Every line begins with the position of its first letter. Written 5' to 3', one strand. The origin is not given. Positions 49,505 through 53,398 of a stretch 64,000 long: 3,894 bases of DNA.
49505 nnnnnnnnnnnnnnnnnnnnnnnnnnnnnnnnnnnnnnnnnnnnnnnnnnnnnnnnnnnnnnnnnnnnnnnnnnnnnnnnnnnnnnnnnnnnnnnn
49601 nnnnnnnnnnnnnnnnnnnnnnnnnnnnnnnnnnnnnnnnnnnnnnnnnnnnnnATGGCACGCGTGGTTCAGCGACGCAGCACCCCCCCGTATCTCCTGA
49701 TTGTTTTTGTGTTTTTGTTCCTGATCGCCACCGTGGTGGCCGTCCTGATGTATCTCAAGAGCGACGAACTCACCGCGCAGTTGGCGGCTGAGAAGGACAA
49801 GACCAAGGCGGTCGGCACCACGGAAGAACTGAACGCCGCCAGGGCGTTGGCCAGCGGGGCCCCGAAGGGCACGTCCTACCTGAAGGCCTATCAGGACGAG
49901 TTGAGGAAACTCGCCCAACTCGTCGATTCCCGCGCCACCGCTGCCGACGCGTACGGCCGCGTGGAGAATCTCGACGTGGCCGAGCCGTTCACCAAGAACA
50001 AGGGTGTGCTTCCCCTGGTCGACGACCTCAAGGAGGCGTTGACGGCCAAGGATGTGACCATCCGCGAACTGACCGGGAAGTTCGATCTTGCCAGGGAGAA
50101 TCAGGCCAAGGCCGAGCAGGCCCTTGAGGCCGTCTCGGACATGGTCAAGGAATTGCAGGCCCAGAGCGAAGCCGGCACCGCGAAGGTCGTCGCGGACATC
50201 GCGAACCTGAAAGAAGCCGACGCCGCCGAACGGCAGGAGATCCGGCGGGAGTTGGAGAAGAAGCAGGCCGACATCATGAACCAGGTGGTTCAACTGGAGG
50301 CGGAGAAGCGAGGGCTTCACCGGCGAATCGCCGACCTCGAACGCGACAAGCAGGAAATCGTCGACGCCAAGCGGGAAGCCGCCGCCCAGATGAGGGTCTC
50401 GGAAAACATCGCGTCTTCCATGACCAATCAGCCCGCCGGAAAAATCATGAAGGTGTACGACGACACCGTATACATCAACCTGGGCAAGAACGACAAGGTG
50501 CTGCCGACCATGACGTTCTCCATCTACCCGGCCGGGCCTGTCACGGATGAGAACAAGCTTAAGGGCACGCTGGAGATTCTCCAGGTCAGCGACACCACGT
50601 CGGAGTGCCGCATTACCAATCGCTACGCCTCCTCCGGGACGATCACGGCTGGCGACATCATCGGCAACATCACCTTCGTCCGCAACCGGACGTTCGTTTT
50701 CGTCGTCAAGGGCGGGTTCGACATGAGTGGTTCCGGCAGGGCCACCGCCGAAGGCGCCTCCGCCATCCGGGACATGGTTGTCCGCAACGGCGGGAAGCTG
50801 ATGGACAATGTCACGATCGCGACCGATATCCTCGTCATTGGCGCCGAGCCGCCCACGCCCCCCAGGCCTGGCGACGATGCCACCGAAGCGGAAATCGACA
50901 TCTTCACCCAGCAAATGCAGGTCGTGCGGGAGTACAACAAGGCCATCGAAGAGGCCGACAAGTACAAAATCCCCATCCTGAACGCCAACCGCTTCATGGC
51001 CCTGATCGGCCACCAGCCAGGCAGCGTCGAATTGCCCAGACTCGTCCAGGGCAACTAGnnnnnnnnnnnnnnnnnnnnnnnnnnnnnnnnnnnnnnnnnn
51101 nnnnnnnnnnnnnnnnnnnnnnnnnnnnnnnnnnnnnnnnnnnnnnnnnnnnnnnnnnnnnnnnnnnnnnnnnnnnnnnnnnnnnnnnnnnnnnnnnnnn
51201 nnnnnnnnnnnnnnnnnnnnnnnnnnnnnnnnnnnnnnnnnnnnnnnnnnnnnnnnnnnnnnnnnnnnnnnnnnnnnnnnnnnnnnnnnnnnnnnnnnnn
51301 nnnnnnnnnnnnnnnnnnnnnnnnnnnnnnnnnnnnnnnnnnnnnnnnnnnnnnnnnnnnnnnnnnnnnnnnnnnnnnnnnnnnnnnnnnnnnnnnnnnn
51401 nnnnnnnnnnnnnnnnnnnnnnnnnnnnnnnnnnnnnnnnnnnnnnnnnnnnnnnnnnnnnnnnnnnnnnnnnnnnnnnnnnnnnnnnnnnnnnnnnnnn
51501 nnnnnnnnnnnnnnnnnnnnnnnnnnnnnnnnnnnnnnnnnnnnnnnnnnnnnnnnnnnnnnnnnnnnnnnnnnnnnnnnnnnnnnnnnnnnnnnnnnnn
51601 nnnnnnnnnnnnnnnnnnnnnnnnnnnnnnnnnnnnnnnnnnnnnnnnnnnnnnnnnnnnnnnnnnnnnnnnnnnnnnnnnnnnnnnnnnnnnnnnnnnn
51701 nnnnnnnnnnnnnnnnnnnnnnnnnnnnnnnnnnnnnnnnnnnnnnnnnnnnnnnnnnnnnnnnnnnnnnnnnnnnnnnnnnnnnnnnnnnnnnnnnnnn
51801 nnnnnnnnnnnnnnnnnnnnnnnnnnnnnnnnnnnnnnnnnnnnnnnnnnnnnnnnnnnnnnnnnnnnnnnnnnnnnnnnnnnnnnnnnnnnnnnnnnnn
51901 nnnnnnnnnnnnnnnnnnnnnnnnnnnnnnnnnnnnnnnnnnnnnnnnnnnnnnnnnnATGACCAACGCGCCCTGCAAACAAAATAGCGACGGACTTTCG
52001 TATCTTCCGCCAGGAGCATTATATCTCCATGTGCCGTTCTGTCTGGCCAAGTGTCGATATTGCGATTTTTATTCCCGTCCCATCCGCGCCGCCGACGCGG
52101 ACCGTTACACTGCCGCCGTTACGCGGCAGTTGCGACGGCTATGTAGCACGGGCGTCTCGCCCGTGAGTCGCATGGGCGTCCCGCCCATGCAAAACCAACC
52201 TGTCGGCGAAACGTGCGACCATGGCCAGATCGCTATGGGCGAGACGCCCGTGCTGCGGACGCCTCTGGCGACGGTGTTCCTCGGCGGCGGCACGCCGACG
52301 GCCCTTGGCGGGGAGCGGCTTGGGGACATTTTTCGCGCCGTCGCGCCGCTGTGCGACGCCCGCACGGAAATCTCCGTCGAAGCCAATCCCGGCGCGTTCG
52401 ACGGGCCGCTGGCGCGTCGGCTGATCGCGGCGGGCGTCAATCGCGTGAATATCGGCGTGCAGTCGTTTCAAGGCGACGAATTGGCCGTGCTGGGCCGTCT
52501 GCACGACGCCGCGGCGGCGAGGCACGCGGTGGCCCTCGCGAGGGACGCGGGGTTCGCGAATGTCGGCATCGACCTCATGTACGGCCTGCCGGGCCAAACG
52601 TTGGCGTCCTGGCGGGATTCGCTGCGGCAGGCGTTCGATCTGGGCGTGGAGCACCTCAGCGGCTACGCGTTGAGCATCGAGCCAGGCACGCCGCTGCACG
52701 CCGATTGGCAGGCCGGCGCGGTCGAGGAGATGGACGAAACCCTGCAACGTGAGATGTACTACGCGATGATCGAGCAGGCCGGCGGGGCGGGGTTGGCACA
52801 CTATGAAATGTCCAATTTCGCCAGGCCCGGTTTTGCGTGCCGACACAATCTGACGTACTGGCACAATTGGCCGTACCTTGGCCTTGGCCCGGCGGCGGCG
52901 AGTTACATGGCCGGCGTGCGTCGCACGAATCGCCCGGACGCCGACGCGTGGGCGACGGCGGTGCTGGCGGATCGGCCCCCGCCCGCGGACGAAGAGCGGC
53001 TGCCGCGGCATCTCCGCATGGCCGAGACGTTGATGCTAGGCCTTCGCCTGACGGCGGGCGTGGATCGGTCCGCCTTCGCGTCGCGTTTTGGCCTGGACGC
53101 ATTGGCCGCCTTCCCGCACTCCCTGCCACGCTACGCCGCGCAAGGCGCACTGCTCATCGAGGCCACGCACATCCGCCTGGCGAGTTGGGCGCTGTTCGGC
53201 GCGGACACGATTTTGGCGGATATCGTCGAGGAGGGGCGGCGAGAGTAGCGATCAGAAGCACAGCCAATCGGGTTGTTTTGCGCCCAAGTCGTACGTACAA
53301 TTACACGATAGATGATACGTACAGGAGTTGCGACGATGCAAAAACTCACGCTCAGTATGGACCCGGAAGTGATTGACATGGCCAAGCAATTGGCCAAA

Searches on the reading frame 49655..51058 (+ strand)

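Call 13: search_protein_families(library=pfam, proteins=[window:49655-51058:+], max_evalue=0.001)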
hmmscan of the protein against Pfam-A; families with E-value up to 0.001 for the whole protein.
window:49655-51058:+ (467 aa): 1 family
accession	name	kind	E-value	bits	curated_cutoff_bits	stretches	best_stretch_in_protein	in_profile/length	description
PF00533.33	BRCT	-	0.00013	22.5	21.3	0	369-451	22-78/78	BRCA1 C Terminus (BRCT) domain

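Call 14: search_protein_families(library=phrogs, proteins=[window:49655-51058:+], max_evalue=0.001)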
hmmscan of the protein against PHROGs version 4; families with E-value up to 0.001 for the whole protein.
window:49655-51058:+ (467 aa): 1 family
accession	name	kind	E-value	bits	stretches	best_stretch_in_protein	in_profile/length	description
phrog_95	-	integration and excision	0.00094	18.9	0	151-266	420-547/651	integrase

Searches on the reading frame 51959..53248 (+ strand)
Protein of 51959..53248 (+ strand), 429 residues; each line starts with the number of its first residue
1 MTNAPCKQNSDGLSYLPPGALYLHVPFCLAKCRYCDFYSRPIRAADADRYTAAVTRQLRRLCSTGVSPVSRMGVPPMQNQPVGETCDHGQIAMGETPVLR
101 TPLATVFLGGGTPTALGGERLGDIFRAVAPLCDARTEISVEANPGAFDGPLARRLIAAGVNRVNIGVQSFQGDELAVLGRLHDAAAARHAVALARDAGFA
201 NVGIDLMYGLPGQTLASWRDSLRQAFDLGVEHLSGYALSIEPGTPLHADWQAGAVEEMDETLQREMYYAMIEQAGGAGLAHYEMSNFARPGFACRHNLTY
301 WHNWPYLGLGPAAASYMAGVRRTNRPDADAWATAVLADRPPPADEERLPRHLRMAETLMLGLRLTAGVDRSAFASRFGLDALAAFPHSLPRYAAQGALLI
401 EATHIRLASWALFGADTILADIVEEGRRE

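Call 13: search_protein_families(library=pfam, proteins=[window:51959-53248:+], max_evalue=0.001)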
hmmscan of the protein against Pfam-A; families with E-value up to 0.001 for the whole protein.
window:51959-53248:+ (429 aa): 2 families
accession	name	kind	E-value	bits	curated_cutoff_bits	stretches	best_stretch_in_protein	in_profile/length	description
PF04055.27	Radical_SAM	-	6.5e-19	69.2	29.5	1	103-223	46-164/166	Radical SAM superfamily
PF06969.22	HemN_C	-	3.7e-11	43.3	24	1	350-407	3-60/67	HemN C-terminal domain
